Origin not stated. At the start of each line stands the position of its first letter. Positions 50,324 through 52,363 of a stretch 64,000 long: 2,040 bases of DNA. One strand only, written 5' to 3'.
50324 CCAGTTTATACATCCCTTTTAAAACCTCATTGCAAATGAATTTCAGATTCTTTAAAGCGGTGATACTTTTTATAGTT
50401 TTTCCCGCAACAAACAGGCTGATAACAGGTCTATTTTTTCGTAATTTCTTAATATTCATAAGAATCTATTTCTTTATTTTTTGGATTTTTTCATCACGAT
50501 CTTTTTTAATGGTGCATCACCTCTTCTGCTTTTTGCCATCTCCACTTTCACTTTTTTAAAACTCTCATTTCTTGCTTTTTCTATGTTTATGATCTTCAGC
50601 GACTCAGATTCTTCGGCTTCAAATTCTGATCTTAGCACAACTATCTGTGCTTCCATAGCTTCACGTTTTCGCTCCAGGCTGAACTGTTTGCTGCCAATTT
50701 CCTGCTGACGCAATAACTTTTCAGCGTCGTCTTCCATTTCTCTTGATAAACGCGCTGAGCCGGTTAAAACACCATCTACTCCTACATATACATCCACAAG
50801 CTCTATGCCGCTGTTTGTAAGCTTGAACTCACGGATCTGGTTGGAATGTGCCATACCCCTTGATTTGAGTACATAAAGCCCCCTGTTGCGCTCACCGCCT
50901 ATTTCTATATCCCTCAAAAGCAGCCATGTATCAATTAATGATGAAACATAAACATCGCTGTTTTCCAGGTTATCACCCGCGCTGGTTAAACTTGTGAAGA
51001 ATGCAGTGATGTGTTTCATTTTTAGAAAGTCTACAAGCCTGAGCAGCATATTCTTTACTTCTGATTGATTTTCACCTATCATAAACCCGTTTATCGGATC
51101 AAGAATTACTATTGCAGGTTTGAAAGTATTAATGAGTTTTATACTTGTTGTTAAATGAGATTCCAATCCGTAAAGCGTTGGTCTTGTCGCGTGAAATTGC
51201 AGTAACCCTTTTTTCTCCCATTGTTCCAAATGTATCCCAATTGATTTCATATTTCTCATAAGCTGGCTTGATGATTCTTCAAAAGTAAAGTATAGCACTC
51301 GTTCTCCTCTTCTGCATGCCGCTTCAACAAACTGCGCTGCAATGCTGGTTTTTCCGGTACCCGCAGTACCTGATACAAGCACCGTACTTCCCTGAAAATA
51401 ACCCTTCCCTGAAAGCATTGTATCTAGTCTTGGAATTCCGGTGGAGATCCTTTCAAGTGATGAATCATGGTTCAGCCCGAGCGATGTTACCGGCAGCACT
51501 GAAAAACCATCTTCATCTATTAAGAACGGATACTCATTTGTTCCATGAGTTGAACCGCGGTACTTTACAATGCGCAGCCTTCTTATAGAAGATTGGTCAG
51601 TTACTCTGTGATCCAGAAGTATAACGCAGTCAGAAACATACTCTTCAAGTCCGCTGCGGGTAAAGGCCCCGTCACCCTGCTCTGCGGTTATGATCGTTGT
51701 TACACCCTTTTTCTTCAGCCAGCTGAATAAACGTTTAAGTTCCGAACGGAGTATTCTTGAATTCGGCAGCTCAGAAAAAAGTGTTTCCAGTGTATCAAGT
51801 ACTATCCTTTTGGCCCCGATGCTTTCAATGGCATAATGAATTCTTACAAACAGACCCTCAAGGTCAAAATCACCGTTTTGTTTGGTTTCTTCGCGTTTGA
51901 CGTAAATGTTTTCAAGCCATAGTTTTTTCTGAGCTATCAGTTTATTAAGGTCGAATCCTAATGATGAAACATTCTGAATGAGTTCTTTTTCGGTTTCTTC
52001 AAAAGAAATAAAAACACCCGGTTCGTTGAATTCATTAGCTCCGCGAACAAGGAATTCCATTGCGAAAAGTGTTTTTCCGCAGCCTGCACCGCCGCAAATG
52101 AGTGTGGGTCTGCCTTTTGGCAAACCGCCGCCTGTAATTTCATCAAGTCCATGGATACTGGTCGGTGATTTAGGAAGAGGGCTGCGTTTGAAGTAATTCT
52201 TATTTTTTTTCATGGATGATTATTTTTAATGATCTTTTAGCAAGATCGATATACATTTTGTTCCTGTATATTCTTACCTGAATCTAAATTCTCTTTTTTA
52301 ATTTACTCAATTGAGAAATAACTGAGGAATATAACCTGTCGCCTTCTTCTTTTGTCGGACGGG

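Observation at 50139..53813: KaiA-less kaiC-kaiB pair with extended KaiC tail, apparently co-transcribed with a multihaem cytochrome c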

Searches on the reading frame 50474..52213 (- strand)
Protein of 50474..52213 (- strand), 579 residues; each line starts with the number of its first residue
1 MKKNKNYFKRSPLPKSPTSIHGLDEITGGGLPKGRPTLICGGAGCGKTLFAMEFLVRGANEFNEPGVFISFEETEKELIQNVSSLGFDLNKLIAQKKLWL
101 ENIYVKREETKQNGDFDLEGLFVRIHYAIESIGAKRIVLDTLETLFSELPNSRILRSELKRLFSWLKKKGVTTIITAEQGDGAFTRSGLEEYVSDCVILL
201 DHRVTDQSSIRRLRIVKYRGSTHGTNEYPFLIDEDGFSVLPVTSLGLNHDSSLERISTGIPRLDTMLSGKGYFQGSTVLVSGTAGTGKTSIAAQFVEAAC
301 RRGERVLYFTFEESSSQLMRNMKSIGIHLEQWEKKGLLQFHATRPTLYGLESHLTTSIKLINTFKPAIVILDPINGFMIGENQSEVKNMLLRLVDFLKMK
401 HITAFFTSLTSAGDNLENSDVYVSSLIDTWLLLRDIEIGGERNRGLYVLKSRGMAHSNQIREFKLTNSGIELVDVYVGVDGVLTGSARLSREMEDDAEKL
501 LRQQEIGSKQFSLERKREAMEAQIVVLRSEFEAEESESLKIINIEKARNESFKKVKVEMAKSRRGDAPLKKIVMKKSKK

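Call 3: search_protein_families(library=pfam, proteins=[window:50474-52213:-], max_evalue=0.01)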
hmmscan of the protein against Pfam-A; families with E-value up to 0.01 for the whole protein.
window:50474-52213:- (579 aa): 33 families (the best 25 are shown)
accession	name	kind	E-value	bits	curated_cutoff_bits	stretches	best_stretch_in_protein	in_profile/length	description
PF06745.19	ATPase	-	6.4e-112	373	26.6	2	17-241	2-228/231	KaiC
PF13481.12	AAA_25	-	1.7e-15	57.6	27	2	257-385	16-163/195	AAA domain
PF03796.21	DnaB_C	-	1.4e-13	51.2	27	2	256-329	2-74/255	DnaB-like helicase C terminal domain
PF00154.27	RecA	-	5.1e-08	33.1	27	1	241-314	18-91/262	recA bacterial DNA recombination protein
PF24883.2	NPHP3_N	-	7.8e-08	33.1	24.8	1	276-317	23-64/164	Nephrocystin 3, N-terminal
PF13191.12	AAA_16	-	4.6e-07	30.9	32.6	1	274-314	23-63/167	AAA ATPase domain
PF13401.12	AAA_22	-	5.8e-07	30.3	27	1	276-376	6-95/130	AAA domain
PF01637.24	ATPase_2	-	9.5e-07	29.3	33.2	0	277-417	22-162/225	ATPase domain predominantly from Archaea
PF13245.12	AAA_19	-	3.1e-06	27.8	25.1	1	273-322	9-60/134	AAA domain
PF12775.13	AAA_7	-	4.9e-06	26.6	25.8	0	274-323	32-83/181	P-loop containing dynein motor region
PF13479.12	AAA_24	-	5e-06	26.9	27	1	277-318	4-37/195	AAA domain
PF05729.18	NACHT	-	7.9e-06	26.2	26.7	0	277-413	2-130/167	NACHT domain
PF00004.35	AAA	-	1.1e-05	26.4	21.2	1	278-400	1-98/131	ATPase family associated with various cellular activities (AAA)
PF20720.3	nSTAND3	-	1.6e-05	25.1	27.2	1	277-310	19-52/155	Novel STAND NTPase 3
PF01695.23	IstB_IS21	-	2e-05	24.6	24.1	1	277-320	94-137/238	IstB-like ATP binding protein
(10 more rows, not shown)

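Call 4: search_protein_families(library=ncbifam, proteins=[window:50474-52213:-], max_evalue=0.01)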
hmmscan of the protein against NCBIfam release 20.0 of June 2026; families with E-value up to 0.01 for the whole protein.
window:50474-52213:- (579 aa): 28 families (the best 25 are shown)
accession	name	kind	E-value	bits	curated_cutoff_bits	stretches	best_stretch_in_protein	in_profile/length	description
NF006799.0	PRK09302.1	equivalog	6.3e-220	731.1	408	1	11-515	8-514/515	circadian clock protein KaiC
TIGR02655.1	circ_KaiC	equivalog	3.2e-113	379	546.25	1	15-487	2-476/484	circadian clock protein KaiC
TIGR03880.1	KaiC_arch_3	hypoth_equivalog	1.1e-58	198.4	249.45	2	20-240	2-218/224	KaiC domain-containing protein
TIGR03877.1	thermo_KaiC_1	hypoth_equivalog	1.8e-46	158.6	307.25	2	17-240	5-233/238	KaiC domain-containing protein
TIGR03881.1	KaiC_arch_4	hypoth_equivalog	3.9e-39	134.7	247.8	2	17-233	4-221/231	KaiC domain-containing protein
NF052589.1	ArlH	equivalog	3.3e-30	105.5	215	2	23-226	9-209/229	archaellum protein ArlH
NF004723.0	PRK06067.1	subfamily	2.2e-27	96.1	194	2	251-458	11-219/243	flagellar accessory protein FlaH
TIGR03878.1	thermo_KaiC_2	hypoth_equivalog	4.7e-19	68.7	232.2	2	274-418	35-183/259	KaiC domain-containing protein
TIGR00416.1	sms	equivalog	1.2e-16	60.5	403.05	2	251-470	71-277/454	DNA repair protein RadA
NF006320.0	PRK08533.1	equivalog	6.2e-13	48.9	215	2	23-218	13-201/230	flagellar accessory protein FlaH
NF004629.0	PRK05973.1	equivalog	2.7e-12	46.2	156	2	274-335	63-124/237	DNA helicase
TIGR03600.1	phage_DnaB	exception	1.3e-11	44.2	498.65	1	248-322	169-242/421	phage replicative helicase, DnaB family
TIGR00665.1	DnaB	equivalog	2.1e-11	43.3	385.25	2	250-325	172-246/435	replicative DNA helicase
TIGR02237.1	recomb_radB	equivalog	4.6e-08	33.2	172.4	1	23-86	1-63/210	DNA repair and recombination protein RadB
TIGR02012.1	tigrfam_recA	equivalog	1.2e-07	31.4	325.3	1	242-312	22-92/321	recombinase RecA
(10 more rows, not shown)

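Call 8: search_solved_structures(query=window:50474-52213:-, show_alignments=3, max_evalue=1e-20)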
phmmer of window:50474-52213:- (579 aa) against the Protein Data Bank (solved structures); distinct sequences matched with E-value up to 1e-20: 45.
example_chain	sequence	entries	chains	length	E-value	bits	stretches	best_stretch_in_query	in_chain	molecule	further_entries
8dba_A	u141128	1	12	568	1.8e-197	660.4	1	13-576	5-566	Circadian clock protein KaiC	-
8fwi_A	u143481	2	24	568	2.5e-196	656.7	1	13-576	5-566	Circadian clock protein KaiC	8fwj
8db3_A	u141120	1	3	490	1.5e-188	631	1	14-492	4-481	Circadian clock protein KaiC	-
8zn5_B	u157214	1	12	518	1e-115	390.6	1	13-505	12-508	KaiC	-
8zn6_F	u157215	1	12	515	1.1e-110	374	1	4-500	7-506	KaiC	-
8jon_A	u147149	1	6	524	1.3e-110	373.8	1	7-498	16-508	Circadian clock oscillator protein KaiC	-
4o0m_A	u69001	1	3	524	9.3e-108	364.3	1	12-497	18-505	Circadian clock protein kinase KaiC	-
7dy1_A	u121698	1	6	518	1.1e-107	364.1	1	12-494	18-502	Circadian clock protein kinase KaiC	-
5jwq_A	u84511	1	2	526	4.2e-107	362.2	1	12-494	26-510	Circadian clock protein kinase KaiC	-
3k0e_A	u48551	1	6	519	2.9e-106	359.4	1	7-502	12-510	Circadian clock protein kinase KaiC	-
7wdc_A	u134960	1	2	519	3e-106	359.3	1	7-502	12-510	Circadian clock protein kinase KaiC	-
1tf7_A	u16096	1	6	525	3.1e-106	359.3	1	7-502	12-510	KaiC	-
3k0f_A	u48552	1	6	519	3.4e-106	359.2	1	7-502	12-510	Circadian clock protein kinase KaiC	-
3jzm_A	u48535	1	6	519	3.4e-106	359.1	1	7-502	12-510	Circadian clock protein kinase kaiC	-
1u9i_A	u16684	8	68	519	3.6e-106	359.1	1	7-502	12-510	KaiC | Circadian clock protein kinase kaiC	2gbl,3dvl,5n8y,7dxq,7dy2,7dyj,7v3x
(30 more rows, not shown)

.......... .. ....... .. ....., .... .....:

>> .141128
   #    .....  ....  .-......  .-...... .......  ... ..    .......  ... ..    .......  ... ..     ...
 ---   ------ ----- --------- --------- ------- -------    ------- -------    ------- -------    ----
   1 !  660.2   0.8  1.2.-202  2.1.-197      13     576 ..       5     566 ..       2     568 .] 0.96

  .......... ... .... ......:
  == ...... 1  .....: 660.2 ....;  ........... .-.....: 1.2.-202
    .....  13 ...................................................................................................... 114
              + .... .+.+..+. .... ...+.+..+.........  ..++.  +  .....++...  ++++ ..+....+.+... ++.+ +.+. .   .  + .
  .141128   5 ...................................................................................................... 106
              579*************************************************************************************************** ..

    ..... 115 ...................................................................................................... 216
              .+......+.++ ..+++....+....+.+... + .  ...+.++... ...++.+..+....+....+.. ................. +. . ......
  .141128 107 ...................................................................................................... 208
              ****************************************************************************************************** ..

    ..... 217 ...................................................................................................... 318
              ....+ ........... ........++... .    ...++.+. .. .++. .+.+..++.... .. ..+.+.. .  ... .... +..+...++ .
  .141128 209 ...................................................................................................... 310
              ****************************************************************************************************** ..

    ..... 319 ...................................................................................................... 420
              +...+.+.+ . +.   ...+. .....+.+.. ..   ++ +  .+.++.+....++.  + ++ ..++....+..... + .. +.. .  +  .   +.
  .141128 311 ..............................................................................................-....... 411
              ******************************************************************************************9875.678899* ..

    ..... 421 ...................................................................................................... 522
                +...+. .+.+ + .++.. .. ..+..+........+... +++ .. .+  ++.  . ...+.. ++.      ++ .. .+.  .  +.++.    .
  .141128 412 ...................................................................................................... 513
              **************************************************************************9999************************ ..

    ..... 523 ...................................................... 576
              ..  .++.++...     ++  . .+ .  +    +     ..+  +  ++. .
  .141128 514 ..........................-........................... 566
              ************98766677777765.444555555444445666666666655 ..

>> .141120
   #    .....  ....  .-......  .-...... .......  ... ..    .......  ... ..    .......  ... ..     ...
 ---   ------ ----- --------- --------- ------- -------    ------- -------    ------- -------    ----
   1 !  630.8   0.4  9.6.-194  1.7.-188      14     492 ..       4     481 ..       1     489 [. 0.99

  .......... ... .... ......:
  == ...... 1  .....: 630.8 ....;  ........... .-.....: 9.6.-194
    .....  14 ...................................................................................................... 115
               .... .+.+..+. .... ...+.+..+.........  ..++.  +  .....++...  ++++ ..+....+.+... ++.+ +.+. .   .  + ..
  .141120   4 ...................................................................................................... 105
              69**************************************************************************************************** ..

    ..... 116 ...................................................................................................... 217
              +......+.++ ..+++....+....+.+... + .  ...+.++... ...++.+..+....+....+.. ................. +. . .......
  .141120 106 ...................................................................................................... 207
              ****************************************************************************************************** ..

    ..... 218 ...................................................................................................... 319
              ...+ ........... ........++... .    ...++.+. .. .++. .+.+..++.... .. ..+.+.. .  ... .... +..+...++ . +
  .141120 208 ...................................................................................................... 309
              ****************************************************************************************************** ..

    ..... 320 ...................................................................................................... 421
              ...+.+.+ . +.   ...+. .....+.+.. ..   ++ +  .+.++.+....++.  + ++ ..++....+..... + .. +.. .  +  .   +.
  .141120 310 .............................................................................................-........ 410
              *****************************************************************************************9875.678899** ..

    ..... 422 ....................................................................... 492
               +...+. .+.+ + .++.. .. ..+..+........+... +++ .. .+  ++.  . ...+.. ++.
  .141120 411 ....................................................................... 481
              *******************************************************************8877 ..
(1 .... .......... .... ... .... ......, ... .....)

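Call 10: find_related_loci(query=window:50474-52213:-, collection=genome_contigs, flank=6000)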
Query window:50474-52213:- (579 aa) in genome_contigs; peptide patterns used: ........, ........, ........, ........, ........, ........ (x = any residue, [..] = any of these).
599 stretches matched a pattern (row limit reached: there are more); 588 encode a relative of the query (tblastn E <= 1e-3); the best 80 are kept; 80 distinct loci.
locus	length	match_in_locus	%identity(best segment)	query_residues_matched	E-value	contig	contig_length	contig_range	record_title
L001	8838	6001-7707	89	1-569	0e+0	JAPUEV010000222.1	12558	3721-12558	MAG: Ignavibacteria bacterium isolate labscale reactor_MAG34 NODE_3352_length_12558_cov_5.928737, whole genome shotgun s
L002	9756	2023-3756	80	1-578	0e+0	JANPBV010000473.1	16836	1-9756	MAG: Ignavibacteria bacterium isolate VAR_78_metabat_615 VAR_78_k141_3630333, whole genome shotgun sequence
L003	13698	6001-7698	84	1-566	0e+0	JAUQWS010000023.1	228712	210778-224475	MAG: Ignavibacteria bacterium isolate BIN9 contig_31000, whole genome shotgun sequence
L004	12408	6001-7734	81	1-578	0e+0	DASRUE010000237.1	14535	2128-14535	MAG TPA_asm: Bacteroidota bacterium isolate SMAG_U7886 k141_3337652, whole genome shotgun sequence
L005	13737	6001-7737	79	1-579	0e+0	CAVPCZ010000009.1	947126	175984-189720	MAG: Ignavibacteriota bacterium isolate MFD00032.bin.2.15 genome assembly, contig: contig_14670, whole genome shotgun se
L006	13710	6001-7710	78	1-570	0e+0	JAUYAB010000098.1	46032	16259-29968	MAG: Ignavibacteria bacterium isolate C18_metabat.bin.46 C18_k141_185743, whole genome shotgun sequence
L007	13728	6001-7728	76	1-576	0e+0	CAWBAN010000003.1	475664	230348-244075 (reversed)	MAG: uncultured bacterium isolate MFD02979.bin.1.41 genome assembly, contig: contig_60646, whole genome shotgun sequence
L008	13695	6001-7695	79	2-567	0e+0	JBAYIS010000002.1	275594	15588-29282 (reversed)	MAG: Bacteroidota bacterium isolate SO_2016_GW1_36 scaffold00061_OW334_2016, whole genome shotgun sequence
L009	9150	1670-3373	77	10-579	0e+0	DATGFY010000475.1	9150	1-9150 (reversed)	MAG TPA_asm: Bacteroidota bacterium isolate SMAG_U9740 k141_534866, whole genome shotgun sequence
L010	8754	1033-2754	76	5-579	0e+0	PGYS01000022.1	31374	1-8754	MAG: Ignavibacteriae bacterium HGW-Ignavibacteriae-3 bjp_ig2158_scaffold_508, whole genome shotgun sequence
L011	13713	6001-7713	75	1-571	0e+0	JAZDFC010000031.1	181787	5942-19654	MAG: bacterium isolate MEGAHIT-group-0.183 k141_232539, whole genome shotgun sequence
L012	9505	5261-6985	77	3-577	0e+0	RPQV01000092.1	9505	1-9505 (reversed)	MAG: Calditrichaeota bacterium isolate metabat2.451 metabat2.451_Contig_134049, whole genome shotgun sequence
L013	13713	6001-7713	74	1-571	0e+0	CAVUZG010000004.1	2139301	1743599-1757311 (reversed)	MAG: uncultured Ignavibacteria bacterium isolate MFD05684.bin.1.398 genome assembly, contig: contig_30049, whole genome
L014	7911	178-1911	74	1-578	0e+0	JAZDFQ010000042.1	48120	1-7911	MAG: Ignavibacteriota bacterium isolate MEGAHIT-group-0.214 k141_10926917, whole genome shotgun sequence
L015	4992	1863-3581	73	1-573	0e+0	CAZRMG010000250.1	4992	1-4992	MAG TPA_asm: uncultured Melioribacteraceae bacterium isolate SRP294416_co1_188 genome assembly, contig: NODE_41112_lengt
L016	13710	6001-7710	74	1-570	0e+0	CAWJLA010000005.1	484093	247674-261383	MAG: uncultured Bacteroidetes bacterium isolate MFD02416.bin.1.83 genome assembly, contig: contig_53696, whole genome sh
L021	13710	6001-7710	75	1-571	0e+0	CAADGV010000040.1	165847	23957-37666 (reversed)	uncultured Chlorobi bacterium isolate CHB1.fa.gz genome assembly, contig: k127_447632, whole genome shotgun sequence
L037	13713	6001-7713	65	1-571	0e+0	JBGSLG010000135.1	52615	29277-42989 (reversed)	MAG: Bacteroidales bacterium isolate JTS-AC20 k141_4003907, whole genome shotgun sequence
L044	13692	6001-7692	66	1-564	0e+0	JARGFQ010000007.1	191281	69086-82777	MAG: Bacteroidales bacterium isolate C14-10 NODE_7_length_191281_cov_29.317164, whole genome shotgun sequence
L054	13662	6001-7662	63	13-566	0e+0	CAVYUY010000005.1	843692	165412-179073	MAG: uncultured Acidobacteriota bacterium isolate MFD09671.bin.2.133 genome assembly, contig: contig_16331, whole genome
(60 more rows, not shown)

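Call 19: search_protein_families(library=pfam, proteins=[L054:8118-9260:+, L003:3228-4802:-, L021:3059-5092:+, L008:8354-9196:+, L008:9334-10122:+, L008:10153-11019:+, L037:5197-5757:+, L044:8515-9228:+, L044:9235-10989:+, L016:2067-3353:+], max_evalue=0.0001)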
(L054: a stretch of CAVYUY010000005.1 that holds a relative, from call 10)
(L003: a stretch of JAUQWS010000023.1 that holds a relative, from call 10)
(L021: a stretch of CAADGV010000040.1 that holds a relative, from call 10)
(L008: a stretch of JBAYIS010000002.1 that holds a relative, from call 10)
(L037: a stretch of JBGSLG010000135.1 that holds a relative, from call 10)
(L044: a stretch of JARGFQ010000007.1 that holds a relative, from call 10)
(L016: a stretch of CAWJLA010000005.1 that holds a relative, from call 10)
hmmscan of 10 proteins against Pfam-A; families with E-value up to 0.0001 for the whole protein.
L054:8118-9260:+ (380 aa): 9 families
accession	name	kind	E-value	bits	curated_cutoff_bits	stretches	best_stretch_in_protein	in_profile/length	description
PF02518.31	HATPase_c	-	5.2e-16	59.5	26.4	1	285-379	3-109/111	Histidine kinase-, DNA gyrase B-, and HSP90-like ATPase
PF07730.19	HisKA_3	-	1.2e-14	55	24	1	178-244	1-67/68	Histidine kinase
PF13426.13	PAS_9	-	4e-11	43.5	27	1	66-159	5-102/103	PAS domain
PF24820.1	Diguanyl_cycl_sensor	-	4.9e-11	43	28.1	1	57-148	1-100/109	Diguanylate cyclase-like sensor domain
PF00989.32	PAS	-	1.4e-09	38.4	22.6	1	54-125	3-74/113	PAS fold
PF08448.16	PAS_4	-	2.8e-08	34.4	23.1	1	59-161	2-108/110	PAS fold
PF13581.12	HATPase_c_2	-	1.3e-05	25.6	27.4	1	280-375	24-125/127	Histidine kinase-like ATPase domain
PF12860.13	PAS_7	-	3.5e-05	24.4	27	0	58-104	1-48/115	PAS fold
PF13188.13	PAS_8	-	9e-05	22.7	21.8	0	54-106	3-55/65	PAS domain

L003:3228-4802:- (524 aa): 2 families
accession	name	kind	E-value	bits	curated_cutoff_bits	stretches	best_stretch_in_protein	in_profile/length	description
PF13282.11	DUF4070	-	4.2e-34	118.1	22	1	385-519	1-138/144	Domain of unknown function (DUF4070)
PF04055.27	Radical_SAM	-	1.8e-18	67.7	29.5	1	197-366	1-166/166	Radical SAM superfamily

L021:3059-5092:+ (677 aa): 1 family
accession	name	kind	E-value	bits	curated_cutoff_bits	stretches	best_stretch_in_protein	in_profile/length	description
PF04055.27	Radical_SAM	-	3.2e-11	44.1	29.5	1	235-399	3-162/166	Radical SAM superfamily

L008:8354-9196:+ (280 aa): 1 family
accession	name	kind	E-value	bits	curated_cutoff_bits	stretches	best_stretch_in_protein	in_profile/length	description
PF02405.21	MlaE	-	3.2e-70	236.5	22.5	1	64-273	2-211/212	Permease MlaE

L008:9334-10122:+ (262 aa): 2 families
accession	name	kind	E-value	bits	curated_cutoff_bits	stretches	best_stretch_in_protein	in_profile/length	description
PF00005.33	ABC_tran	-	3.5e-32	112.3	25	1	42-190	3-137/137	ABC transporter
PF13304.12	AAA_21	-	9.9e-06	26.3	27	0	158-221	234-299/304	AAA domain, putative AbiEii toxin, Type IV TA system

L008:10153-11019:+ (288 aa): 1 family
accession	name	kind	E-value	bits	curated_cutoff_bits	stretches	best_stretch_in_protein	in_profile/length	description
PF02470.25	MlaD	-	9.7e-16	58.2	25.1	1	45-117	8-81/81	MlaD protein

L037:5197-5757:+ (186 aa): 2 families
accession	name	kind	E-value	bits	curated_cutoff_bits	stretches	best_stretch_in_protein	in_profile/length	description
PF12833.13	HTH_18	-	1.8e-17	63.8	33.6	1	96-173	1-78/80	Helix-turn-helix domain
PF00165.29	HTH_AraC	-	1.1e-07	32.3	26.6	1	139-172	8-40/42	Bacterial regulatory helix-turn-helix proteins, AraC family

L044:8515-9228:+ (237 aa): 2 families
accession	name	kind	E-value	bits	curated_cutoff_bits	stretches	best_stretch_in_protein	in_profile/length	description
PF00989.32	PAS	-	2.9e-07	30.9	22.6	1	57-117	3-63/113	PAS fold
PF24820.1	Diguanyl_cycl_sensor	-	1.9e-06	28.2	28.1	1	60-126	1-67/109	Diguanylate cyclase-like sensor domain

L044:9235-10989:+ (584 aa): 2 families
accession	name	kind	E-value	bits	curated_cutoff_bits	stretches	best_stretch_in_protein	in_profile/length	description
PF01433.26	Peptidase_M1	-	1.2e-17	64.7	27.7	1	332-473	70-217/218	Peptidase family M1 domain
PF17900.6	Peptidase_M1_N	-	4.1e-05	24.2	25.8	1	60-227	5-178/186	Peptidase M1 N-terminal domain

L016:2067-3353:+ (428 aa): 4 families
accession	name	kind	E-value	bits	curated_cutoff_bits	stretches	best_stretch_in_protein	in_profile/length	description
PF02518.31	HATPase_c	-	8.5e-26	91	26.4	1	316-426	2-110/111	Histidine kinase-, DNA gyrase B-, and HSP90-like ATPase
PF00989.32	PAS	-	4.7e-08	33.5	22.6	1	70-159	3-93/113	PAS fold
PF00512.31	HisKA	-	5.8e-07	29.9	26.9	1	203-267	2-63/66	His Kinase A (phospho-acceptor) domain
PF13426.13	PAS_9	-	1.6e-06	28.7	27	1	80-181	3-103/103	PAS domain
